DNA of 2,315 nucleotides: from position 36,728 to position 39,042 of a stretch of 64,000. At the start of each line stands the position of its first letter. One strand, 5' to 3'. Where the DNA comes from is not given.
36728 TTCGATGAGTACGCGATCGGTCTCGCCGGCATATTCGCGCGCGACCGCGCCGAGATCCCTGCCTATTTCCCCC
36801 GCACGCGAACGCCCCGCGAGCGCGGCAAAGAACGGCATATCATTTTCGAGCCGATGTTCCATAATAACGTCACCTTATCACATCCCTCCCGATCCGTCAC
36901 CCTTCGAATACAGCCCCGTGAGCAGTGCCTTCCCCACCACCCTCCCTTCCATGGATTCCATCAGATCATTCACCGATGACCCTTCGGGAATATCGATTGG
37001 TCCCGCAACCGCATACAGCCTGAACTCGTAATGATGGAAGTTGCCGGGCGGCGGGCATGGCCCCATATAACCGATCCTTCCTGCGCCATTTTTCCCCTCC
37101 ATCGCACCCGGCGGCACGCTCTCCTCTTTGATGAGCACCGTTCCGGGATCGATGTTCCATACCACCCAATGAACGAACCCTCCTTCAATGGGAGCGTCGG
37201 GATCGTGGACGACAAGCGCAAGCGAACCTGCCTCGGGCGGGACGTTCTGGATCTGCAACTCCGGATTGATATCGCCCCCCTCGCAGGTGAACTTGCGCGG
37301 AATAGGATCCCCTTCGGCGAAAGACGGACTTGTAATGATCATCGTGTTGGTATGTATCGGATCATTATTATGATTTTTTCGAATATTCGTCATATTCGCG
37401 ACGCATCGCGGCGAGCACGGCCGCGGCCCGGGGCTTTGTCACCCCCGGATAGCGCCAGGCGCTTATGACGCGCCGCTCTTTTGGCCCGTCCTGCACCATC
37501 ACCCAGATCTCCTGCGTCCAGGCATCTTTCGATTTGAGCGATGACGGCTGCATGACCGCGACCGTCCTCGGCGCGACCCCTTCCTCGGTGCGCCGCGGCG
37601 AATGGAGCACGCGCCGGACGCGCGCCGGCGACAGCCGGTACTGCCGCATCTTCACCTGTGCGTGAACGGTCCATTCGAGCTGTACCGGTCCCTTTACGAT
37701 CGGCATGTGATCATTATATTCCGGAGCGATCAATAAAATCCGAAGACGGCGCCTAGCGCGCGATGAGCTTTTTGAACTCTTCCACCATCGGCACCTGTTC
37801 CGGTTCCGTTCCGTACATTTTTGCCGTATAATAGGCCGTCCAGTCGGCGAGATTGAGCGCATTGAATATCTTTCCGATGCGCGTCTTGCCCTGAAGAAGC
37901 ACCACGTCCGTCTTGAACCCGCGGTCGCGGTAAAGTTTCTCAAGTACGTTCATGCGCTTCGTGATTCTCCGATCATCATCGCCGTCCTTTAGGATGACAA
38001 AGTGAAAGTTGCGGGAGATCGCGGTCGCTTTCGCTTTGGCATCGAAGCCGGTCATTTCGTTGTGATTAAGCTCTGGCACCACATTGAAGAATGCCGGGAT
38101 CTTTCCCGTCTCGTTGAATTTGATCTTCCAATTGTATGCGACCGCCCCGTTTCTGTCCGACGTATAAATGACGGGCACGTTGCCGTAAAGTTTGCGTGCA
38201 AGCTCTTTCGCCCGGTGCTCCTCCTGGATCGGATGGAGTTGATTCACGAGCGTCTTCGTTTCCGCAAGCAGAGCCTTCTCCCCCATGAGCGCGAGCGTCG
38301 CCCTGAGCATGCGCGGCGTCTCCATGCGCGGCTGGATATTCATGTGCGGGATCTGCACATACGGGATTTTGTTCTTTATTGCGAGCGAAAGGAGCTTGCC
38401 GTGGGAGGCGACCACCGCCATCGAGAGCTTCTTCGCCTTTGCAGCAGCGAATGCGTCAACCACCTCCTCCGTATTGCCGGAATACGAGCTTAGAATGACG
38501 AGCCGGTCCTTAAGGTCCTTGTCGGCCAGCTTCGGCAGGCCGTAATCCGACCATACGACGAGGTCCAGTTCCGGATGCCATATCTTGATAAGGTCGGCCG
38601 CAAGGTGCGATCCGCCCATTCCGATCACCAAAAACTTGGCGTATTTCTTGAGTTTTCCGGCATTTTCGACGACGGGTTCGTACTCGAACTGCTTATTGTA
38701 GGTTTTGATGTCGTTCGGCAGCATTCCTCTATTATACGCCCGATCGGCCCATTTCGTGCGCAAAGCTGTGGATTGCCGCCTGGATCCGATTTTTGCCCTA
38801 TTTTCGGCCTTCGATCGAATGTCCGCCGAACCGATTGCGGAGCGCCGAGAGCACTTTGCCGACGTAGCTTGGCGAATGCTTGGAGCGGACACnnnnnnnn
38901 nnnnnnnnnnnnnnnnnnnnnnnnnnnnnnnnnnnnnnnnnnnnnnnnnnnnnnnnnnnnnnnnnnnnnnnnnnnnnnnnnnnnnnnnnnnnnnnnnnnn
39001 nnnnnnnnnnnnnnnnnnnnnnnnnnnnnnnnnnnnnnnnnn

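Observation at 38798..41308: Single ORF fusing glucose-6-phosphate dehydrogenase to a short-type 6-phosphogluconate dehydrogenase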

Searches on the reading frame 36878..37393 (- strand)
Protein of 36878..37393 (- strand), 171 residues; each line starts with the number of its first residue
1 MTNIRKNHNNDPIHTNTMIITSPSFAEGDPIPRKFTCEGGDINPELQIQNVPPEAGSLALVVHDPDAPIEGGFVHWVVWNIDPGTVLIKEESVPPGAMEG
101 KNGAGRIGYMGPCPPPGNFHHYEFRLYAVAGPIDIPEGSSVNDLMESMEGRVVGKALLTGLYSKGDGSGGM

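Call 3: search_protein_families(library=pfam, proteins=[window:36878-37393:-], max_evalue=0.01)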
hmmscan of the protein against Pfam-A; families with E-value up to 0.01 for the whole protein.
window:36878-37393:- (171 aa): 1 family
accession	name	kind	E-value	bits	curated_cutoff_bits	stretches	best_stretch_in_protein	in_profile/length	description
PF01161.25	PBP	-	1.1e-34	120.2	24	1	31-162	2-135/135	Phosphatidylethanolamine-binding protein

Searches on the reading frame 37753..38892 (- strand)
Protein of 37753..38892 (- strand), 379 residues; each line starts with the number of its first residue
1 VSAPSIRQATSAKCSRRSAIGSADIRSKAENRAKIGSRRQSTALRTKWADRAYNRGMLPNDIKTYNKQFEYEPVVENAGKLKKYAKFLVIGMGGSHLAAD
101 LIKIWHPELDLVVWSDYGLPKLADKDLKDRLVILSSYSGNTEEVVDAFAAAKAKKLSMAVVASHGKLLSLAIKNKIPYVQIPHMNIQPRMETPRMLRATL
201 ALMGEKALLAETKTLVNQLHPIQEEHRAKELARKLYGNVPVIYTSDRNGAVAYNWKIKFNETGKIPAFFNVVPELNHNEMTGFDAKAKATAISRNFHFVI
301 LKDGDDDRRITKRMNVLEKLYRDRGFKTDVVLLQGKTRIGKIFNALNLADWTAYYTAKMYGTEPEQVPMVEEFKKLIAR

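Call 3: search_protein_families(library=pfam, proteins=[window:37753-38892:-], max_evalue=0.01)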
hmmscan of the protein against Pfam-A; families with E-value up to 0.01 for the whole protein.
window:37753-38892:- (379 aa): 2 families
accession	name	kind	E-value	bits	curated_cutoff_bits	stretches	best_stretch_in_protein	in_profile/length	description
PF10432.14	bact-PGI_C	-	6.4e-42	143.5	24.5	1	225-375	2-149/151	Bacterial phospho-glucose isomerase C-terminal SIS domain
PF01380.27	SIS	-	0.00086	19.5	25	0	128-162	53-87/131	SIS domain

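Call 4: search_protein_families(library=ncbifam, proteins=[window:37753-38892:-], max_evalue=0.01)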
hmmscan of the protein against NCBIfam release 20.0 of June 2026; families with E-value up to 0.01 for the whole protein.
window:37753-38892:- (379 aa): 7 families
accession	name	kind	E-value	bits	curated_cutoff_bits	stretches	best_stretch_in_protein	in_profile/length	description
NF006423.0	PRK08674.1-2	equivalog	1e-63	215.1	254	1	60-377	5-316/317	bifunctional phosphoglucose/phosphomannose isomerase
TIGR02128.1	G6PI_arch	equivalog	9.4e-60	202.1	213.9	1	76-377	13-307/308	bifunctional phosphoglucose/phosphomannose isomerase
NF006425.0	PRK08674.1-5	equivalog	1.3e-58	198.6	471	1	63-377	24-353/358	bifunctional phosphoglucose/phosphomannose isomerase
NF006426.0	PRK08674.1-6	subfamily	2.8e-58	197.5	295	1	68-378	30-350/354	bifunctional phosphoglucose/phosphomannose isomerase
NF006422.0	PRK08674.1-1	subfamily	1.5e-32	113.3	317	1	76-377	18-295/302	bifunctional phosphoglucose/phosphomannose isomerase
NF006424.0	PRK08674.1-3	equivalog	6.7e-20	71.8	730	1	85-378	51-353/355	bifunctional phosphoglucose/phosphomannose isomerase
TIGR03127.2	RuMP_HxlB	equivalog_domain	0.0004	20.3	160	1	60-162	6-106/178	6-phospho-3-hexuloisomerase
